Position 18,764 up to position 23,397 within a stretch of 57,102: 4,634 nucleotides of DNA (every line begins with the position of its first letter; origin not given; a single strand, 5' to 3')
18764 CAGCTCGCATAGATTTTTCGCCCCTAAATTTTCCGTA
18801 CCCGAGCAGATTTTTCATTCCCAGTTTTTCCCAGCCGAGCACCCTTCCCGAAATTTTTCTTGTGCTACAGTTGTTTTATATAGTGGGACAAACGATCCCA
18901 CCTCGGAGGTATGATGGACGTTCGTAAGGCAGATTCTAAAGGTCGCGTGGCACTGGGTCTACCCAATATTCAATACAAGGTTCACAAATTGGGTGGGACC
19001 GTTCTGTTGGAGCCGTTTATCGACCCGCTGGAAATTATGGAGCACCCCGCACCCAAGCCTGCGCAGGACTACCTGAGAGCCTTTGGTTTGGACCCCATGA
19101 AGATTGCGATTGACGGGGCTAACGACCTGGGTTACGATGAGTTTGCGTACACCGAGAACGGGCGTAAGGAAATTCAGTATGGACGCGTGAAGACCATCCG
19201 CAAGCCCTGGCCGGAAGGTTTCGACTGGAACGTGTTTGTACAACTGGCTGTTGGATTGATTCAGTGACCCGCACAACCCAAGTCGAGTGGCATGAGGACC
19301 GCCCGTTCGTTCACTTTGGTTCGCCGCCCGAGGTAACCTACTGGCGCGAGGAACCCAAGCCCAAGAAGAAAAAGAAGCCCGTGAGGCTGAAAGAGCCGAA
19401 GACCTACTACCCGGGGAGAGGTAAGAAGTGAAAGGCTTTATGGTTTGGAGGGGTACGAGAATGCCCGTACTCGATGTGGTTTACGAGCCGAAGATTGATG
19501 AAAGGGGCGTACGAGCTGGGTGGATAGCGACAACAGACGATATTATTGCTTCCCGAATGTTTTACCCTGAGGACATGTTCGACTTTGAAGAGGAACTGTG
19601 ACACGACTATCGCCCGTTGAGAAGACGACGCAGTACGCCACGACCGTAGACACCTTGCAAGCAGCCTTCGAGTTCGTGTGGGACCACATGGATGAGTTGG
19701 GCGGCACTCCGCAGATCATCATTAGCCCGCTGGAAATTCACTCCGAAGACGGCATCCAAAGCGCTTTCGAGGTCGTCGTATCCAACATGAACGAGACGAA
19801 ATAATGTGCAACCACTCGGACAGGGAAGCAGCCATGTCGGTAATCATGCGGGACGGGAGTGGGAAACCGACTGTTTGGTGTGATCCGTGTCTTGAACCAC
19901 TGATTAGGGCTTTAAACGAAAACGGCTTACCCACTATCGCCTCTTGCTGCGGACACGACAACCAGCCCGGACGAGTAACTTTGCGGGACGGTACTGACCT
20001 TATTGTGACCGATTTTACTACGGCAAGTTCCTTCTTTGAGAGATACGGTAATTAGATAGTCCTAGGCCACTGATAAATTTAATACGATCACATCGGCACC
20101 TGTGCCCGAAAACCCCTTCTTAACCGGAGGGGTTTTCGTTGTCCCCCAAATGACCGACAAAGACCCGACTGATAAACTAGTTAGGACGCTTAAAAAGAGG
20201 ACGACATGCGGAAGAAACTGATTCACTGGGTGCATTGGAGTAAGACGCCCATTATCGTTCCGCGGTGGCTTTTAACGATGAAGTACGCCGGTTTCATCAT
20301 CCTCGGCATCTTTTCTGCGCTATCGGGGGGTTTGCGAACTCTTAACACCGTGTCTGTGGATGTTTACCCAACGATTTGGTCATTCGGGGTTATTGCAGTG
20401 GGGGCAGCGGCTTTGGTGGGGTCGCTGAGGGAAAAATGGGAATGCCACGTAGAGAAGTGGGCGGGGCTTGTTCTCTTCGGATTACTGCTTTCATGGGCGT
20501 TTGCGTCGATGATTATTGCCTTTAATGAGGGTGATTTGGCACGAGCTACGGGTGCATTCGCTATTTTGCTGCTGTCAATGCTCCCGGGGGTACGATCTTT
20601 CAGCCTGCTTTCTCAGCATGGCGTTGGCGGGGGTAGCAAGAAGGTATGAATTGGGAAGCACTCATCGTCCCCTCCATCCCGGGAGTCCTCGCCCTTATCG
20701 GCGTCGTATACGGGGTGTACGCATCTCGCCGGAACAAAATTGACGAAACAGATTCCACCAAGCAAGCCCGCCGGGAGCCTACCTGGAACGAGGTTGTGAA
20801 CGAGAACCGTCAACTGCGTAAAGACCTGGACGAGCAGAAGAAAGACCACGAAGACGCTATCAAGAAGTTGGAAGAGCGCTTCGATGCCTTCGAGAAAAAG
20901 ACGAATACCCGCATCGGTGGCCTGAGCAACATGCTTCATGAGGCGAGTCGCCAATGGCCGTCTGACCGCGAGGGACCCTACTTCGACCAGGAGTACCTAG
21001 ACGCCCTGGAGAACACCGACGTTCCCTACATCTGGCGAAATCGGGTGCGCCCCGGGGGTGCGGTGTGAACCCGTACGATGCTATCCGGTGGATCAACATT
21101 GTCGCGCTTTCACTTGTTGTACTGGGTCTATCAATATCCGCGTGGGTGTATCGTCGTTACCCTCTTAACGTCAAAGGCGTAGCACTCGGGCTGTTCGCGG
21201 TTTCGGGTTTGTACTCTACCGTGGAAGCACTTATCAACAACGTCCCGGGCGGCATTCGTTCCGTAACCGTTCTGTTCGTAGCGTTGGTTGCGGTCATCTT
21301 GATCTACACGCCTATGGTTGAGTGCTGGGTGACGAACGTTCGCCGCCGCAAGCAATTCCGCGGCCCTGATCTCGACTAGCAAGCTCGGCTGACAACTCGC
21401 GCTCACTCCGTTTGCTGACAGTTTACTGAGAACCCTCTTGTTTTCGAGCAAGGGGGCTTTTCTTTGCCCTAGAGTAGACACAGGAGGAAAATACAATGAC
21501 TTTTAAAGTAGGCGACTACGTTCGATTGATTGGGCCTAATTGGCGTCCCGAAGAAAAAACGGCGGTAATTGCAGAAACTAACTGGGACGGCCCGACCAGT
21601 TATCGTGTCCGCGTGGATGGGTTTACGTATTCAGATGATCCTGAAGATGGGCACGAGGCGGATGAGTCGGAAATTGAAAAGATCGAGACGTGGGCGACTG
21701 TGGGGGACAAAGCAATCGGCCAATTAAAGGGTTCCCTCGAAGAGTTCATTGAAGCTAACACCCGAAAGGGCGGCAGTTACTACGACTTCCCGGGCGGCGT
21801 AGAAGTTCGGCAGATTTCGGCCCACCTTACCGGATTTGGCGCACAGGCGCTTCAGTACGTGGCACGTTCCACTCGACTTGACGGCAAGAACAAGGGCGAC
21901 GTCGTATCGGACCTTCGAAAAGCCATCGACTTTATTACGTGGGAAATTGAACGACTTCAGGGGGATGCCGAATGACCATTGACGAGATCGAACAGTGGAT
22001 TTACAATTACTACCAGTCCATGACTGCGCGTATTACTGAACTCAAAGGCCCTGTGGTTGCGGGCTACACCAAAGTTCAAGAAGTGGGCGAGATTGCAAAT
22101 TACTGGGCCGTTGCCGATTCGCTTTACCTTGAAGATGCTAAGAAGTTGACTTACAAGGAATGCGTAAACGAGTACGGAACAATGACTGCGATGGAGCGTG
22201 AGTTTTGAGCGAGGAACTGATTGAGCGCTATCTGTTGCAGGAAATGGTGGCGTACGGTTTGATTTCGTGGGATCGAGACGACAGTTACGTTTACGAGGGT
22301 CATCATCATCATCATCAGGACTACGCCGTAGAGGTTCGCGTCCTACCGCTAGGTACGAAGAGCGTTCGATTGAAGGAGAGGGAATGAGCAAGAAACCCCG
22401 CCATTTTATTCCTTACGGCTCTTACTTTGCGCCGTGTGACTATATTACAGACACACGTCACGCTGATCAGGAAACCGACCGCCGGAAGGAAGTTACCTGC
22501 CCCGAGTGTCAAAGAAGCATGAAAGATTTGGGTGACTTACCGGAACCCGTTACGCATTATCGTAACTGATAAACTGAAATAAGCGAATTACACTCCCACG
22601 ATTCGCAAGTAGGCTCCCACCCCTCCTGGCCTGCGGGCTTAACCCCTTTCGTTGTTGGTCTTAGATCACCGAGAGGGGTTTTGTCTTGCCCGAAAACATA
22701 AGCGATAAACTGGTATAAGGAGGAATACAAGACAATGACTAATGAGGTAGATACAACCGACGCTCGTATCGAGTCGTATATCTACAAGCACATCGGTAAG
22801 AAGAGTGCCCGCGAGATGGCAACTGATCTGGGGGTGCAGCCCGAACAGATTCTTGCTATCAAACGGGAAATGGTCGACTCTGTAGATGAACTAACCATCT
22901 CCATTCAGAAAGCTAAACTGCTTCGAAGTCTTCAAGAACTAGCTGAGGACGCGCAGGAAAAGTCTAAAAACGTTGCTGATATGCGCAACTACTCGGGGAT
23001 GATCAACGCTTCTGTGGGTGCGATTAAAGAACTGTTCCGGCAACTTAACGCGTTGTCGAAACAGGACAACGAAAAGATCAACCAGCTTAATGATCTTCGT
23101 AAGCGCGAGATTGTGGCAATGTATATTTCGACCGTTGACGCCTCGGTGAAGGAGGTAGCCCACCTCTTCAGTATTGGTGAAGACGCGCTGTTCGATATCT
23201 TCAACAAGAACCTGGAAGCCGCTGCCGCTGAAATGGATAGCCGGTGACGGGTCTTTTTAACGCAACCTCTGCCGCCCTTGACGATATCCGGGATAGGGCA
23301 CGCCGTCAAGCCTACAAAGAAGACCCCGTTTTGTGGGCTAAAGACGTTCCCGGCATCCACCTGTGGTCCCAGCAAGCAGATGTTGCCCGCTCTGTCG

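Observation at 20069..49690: Conserved 19-nt extended -10 motif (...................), at least 13 copies, typically fused to stop codons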

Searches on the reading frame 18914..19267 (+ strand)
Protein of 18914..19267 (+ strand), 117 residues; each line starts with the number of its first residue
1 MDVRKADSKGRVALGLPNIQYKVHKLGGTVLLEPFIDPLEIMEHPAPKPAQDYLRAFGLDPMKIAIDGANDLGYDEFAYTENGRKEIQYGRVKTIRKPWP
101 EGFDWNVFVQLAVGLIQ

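Call 21: search_protein_families(library=pfam, max_evalue=0.01, proteins=[window:18914-19267:+])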
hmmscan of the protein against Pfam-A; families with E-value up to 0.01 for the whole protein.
window:18914-19267:+ (117 aa): 0 families

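Call 22: search_protein_families(library=phrogs, max_evalue=0.001, proteins=[window:18914-19267:+])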
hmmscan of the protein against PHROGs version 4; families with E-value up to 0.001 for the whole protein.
window:18914-19267:+ (117 aa): 0 families

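Call 66: search_solved_structures(query=window:18914-19267:+, max_evalue=1)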
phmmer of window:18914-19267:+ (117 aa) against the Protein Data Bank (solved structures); distinct sequences matched with E-value up to 1: 1.
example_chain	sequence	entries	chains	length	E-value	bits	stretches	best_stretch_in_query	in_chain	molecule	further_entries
8hcr_F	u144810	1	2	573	0.42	13.8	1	46-102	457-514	Probable cytochrome c oxidase subunit 1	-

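Call 79: search_protein_families(library=pfam, max_evalue=10, proteins=[window:18914-19267:+])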
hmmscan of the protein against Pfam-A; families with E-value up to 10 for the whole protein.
window:18914-19267:+ (117 aa): 0 families

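Call 80: find_homologous_proteins(query=window:18914-19267:+, max_evalue=0.001)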
Query window:18914-19267:+ (117 aa): 10 proteins with E <= 0.001 among 21 candidates.
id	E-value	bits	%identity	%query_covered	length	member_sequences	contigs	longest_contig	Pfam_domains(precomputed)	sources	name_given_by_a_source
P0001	6.6e-70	251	94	100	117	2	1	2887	-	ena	-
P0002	2.0e-43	165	61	97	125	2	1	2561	-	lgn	-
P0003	1.9e-39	152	59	98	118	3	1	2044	-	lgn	-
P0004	2.6e-36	142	57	98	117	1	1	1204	-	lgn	-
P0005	1.7e-28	117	49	97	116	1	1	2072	-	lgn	-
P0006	1.2e-27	114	49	96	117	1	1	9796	-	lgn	-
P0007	3.0e-20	90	43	97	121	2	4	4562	-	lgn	-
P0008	4.3e-19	87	45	97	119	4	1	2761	-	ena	-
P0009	1.2e-18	85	41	97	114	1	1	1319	-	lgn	-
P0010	2.1e-14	71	37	100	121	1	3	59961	-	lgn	-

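Call 83: find_encoding_contigs(protein=P0010, flank=10000, max_places=3)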
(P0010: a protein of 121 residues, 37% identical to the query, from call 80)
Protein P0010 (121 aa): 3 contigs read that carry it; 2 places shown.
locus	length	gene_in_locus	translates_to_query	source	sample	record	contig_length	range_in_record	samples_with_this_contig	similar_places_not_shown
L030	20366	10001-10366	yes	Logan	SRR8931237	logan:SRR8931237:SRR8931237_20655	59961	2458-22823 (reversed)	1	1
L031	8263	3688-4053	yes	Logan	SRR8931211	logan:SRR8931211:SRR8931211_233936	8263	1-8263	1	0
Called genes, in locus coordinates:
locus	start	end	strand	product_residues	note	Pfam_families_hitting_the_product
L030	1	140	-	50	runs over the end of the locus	-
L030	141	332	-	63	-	-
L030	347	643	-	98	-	-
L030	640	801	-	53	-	-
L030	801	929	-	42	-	-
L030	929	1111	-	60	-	-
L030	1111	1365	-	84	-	-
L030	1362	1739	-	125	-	-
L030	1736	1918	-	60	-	-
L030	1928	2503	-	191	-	-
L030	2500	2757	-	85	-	-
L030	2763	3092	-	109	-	-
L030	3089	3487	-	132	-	-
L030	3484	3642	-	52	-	-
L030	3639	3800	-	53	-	-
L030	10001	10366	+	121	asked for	-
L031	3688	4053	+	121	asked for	-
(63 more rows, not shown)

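Call 87: predict_structure(alignment_id=A1)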
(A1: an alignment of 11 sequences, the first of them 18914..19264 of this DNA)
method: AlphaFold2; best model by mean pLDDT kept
length: 117 residues; sequences in the alignment: 11
mean_pLDDT: 78.9   pTM: 0.61
mean pLDDT of the five models: 78.9, 77.4, 77.2, 77.1, 74.5
residues with pLDDT >= 90: 47; 70-90: 35; 50-70: 27; < 50: 8
segments of 3 or more residues with pLDDT < 50: 1-6
pLDDT, mean of each block of 10 residues (from residue 1): 47 53 71 69 81 95 87 92 90 94 92 75
secondary structure, 60 per line:
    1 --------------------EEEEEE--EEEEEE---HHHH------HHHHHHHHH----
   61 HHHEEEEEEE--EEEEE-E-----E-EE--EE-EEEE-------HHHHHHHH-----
elements in order: E21-26 E29-34 H38-41 H48-56 E64-70 E73-77 E94-97 H105-112

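Call 90: fold_search(model_id=the predicted structure, library=pdb)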
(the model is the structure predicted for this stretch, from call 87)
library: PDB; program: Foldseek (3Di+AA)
matches with E <= 10: 106; with E <= 0.001: 0
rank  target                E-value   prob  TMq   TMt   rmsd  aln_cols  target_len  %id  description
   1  8s4t_A                1.2e+00  0.02  0.14  0.12  17.1       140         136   10  DNA bound structure of PrgE from plasmid pCF10 (released 2024-05-29)
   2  4iqz_D                1.5e+00  0.06  0.20  0.17  13.4       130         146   12  The crystal structure of a large insert in RNA polymerase (RpoC) subunit from E. coli (released 2013-02-13)
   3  7lyt_A                1.5e+00  0.03  0.15  0.04  20.1       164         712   10  Cryo-EM structure of CasPhi-2 (Cas12j) bound to crRNA and Phosphorothioate-DNA (released 2021-08-04)
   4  8gbk_E                1.8e+00  0.09  0.26  0.29   7.2        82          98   20  Dri1 hemoprotein variant H79A-R90A with a zinc-mirror heme site (released 2024-04-24)
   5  9a4b_A                2.0e+00  0.23  0.20  0.24   6.0        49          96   16  Integrative model of ABRB-ATPE by crosslinking MS and deep learning (released 2024-09-18)
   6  4b0e_C                2.0e+00  0.09  0.14  0.17   7.9        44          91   16  Crystal structure of the Caf1A usher protein N-terminal domain from Yersinia pestis (released 2012-09-26)
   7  4b0e_B                2.1e+00  0.04  0.15  0.17  14.9        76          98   12  Crystal structure of the Caf1A usher protein N-terminal domain from Yersinia pestis (released 2012-09-26)
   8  4b0e_D                2.4e+00  0.08  0.14  0.16   8.0        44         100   16  Crystal structure of the Caf1A usher protein N-terminal domain from Yersinia pestis (released 2012-09-26)
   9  9hqv_Yn               2.4e+00  0.04  0.22  0.13  19.8       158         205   10  Cryo-EM structure of the small subunit of the mitochondrial ribosome from Toxoplasma gondii (released 2025-06-11)
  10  7pbu_A                2.6e+00  0.09  0.17  0.15  11.1        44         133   14  RuvAB branch migration motor complexed to the Holliday junction - RuvA-HJ core [t2 dataset] (released 2022-09-14)
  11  4b0e_A                2.7e+00  0.08  0.14  0.17   7.9        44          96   16  Crystal structure of the Caf1A usher protein N-terminal domain from Yersinia pestis (released 2012-09-26)
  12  1c7y_A                2.7e+00  0.07  0.17  0.11  10.4        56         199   14  E.COLI RUVA-HOLLIDAY JUNCTION COMPLEX (released 2000-07-21)
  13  1yfb_A                2.9e+00  0.16  0.19  0.36   4.3        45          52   18  The solution structure of the N-domain of the transcription factor abrB (released 2005-04-12)
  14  7pbu_H                3.1e+00  0.08  0.17  0.15  11.1        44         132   14  RuvAB branch migration motor complexed to the Holliday junction - RuvA-HJ core [t2 dataset] (released 2022-09-14)
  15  7x5a_B                3.3e+00  0.08  0.16  0.14  11.1        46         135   15  CryoEM structure of RuvA-Holliday junction complex (released 2023-03-08)
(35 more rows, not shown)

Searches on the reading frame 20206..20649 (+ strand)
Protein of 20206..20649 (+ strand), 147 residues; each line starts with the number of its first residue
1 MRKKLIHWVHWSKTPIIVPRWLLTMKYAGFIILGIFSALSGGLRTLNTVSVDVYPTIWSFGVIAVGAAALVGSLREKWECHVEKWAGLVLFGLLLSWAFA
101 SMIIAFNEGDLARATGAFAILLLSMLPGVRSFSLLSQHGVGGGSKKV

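Call 21: search_protein_families(library=pfam, max_evalue=0.01, proteins=[window:20206-20649:+])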
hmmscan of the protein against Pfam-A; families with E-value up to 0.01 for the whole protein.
window:20206-20649:+ (147 aa): 0 families

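Call 22: search_protein_families(library=phrogs, max_evalue=0.001, proteins=[window:20206-20649:+])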
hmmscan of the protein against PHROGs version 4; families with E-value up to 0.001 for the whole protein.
window:20206-20649:+ (147 aa): 0 families

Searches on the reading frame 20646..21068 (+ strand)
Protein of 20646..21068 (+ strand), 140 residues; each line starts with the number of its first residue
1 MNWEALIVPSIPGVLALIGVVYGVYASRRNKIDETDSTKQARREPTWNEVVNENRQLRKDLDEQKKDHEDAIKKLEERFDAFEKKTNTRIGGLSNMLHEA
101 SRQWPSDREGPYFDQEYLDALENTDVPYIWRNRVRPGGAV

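Call 21: search_protein_families(library=pfam, max_evalue=0.01, proteins=[window:20646-21068:+])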
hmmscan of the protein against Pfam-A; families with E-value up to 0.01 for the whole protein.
window:20646-21068:+ (140 aa): 0 families

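Call 22: search_protein_families(library=phrogs, max_evalue=0.001, proteins=[window:20646-21068:+])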
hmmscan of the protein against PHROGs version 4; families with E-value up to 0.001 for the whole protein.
window:20646-21068:+ (140 aa): 1 family
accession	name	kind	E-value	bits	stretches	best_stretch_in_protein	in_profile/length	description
phrog_404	-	tail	0.00094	20.2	0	6-88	17-98/118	minor tail protein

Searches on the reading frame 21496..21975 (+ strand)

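Call 21: search_protein_families(library=pfam, max_evalue=0.01, proteins=[window:21496-21975:+])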
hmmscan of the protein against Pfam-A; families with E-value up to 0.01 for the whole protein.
window:21496-21975:+ (159 aa): 0 families

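Call 22: search_protein_families(library=phrogs, max_evalue=0.001, proteins=[window:21496-21975:+])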
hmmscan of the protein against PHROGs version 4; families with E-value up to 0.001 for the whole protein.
window:21496-21975:+ (159 aa): 5 families
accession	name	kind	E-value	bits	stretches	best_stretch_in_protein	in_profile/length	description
phrog_31867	-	unknown function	9.8e-12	46.2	1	94-153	9-68/213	-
phrog_236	-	other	1.3e-10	42.5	1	83-157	234-308/431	nucleotide kinase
phrog_4472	-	other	8.4e-09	36.3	1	102-158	28-81/100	nucleotide kinase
phrog_2387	-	other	6.5e-07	30.7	1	101-155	15-72/147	nucleotide kinase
phrog_11324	-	other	0.00029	22.4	1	95-155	17-72/139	nucleotide kinase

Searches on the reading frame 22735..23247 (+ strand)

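Call 21: search_protein_families(library=pfam, max_evalue=0.01, proteins=[window:22735-23247:+])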
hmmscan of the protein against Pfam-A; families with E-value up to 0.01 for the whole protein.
window:22735-23247:+ (170 aa): 1 family
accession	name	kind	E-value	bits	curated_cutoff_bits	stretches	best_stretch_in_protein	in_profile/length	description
PF20936.3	GCIP_C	-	0.0033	18.2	36.2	0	83-122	24-64/106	Grap2 and cyclin-D-interacting, C-terminal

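Call 22: search_protein_families(library=phrogs, max_evalue=0.001, proteins=[window:22735-23247:+])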
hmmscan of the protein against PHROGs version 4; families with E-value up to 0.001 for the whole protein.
window:22735-23247:+ (170 aa): 1 family
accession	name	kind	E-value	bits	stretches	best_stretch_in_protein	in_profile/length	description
phrog_7126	-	DNA, RNA and nucleotide metabolism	0.00013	22.9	1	11-50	19-58/120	HTH DNA binding protein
